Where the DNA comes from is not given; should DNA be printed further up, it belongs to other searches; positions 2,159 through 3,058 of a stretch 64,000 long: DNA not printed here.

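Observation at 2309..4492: Orphan ActD/ActE-like pair (DUF3341 membrane protein plus monoheme cytochrome c) coupled to a PSP1 gene instead of an ACIII operon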

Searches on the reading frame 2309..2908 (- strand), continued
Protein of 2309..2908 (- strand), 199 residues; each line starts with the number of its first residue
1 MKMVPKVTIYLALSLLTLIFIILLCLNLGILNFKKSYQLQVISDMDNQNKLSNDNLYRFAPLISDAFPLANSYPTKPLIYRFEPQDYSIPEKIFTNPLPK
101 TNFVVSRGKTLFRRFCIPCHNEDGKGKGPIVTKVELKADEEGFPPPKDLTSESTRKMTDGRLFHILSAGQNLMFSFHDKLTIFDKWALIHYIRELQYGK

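Call 90: fold_search(model_id=the predicted structure, library=pdb)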
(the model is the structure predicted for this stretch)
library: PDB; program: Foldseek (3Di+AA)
matches with E <= 10: 78; with E <= 0.001: 4
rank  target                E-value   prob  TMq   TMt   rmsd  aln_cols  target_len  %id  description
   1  6lod_E                4.6e-04  1.00  0.43  0.53   2.9       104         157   27  Cryo-EM structure of the air-oxidized photosynthetic alternative complex III from Roseiflexus castenholzii (released 2020-11-04)
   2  8k9e_E                5.4e-04  1.00  0.43  0.52   7.2       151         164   20  Cryo-EM structure of the photosynthetic alternative complex III from Chloroflexus aurantiacus at 3.3 angstrom (released 2024-03-06)
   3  6f0k_E                5.4e-04  1.00  0.44  0.48  15.0       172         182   21  Alternative complex III (released 2018-05-09)
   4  9vr0_MODEL_1_A        7.0e-04  1.00  0.44  0.71   3.4       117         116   27  NMR solution structure of termini-truncated oxidized cytochrome c552 from Thioalkalivibrio paradoxus (released 2025-07-30)
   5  6btm_E                1.7e-03  1.00  0.45  0.54   4.1       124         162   27  Structure of Alternative Complex III from Flavobacterium johnsoniae (Wild Type) (released 2018-05-09)
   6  7o9u_MODEL_1_A        2.6e-03  1.00  0.42  0.53  20.6       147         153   22  Solution structure of oxidized cytochrome c552 from Thioalkalivibrio paradoxus (released 2021-05-05)
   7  6h5l_B                1.6e-02  1.00  0.37  0.34   4.2       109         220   29  Kuenenia stuttgartiensis reducing HAO-like protein complex Kustc0457/Kustc0458 (released 2019-04-10)
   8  7q21_C                7.9e-02  0.99  0.33  0.29   6.0       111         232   21  III2-IV2 respiratory supercomplex from Corynebacterium glutamicum (released 2022-02-02)
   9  2c8s                  1.1e-01  1.00  0.31  0.40   4.1        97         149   24  CYTOCHROME CL FROM METHYLOBACTERIUM EXTORQUENS (released 2005-12-08)
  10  6adq_C                1.1e-01  0.97  0.31  0.28   6.4       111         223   23  Respiratory Complex CIII2CIV2SOD2 from Mycobacterium smegmatis (released 2018-11-14)
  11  7qhm_C                1.7e-01  0.98  0.33  0.29   5.8       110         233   20  Cytochrome bcc-aa3 supercomplex (respiratory supercomplex III2/IV2) from Corynebacterium glutamicum (stigmatellin and  (released 2022-05-18)
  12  7rh6_O                2.1e-01  0.97  0.30  0.29   4.2        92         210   27  Mycobacterial CIII2CIV2 supercomplex, inhibitor free, -Lpqe cyt cc open (released 2021-08-04)
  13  7e1v_C                2.4e-01  0.97  0.31  0.29   3.8        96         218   23  Cryo-EM structure of apo hybrid respiratory supercomplex consisting of Mycobacterium tuberculosis complexIII and Mycob (released 2021-10-13)
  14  7e1w_O                2.8e-01  0.91  0.32  0.29   5.6       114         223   22  Cryo-EM structure of hybrid respiratory supercomplex consisting of Mycobacterium tuberculosis complexIII and Mycobacte (released 2021-10-27)
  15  9krd_C                2.9e-01  0.99  0.35  0.73   3.3       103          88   16  CRYSTAL STRUCTURE OF REDUCED CYTOCHROME C6 FROM SYNECHOCOCCUS ELONGATUS PCC 7942 (released 2025-01-29)
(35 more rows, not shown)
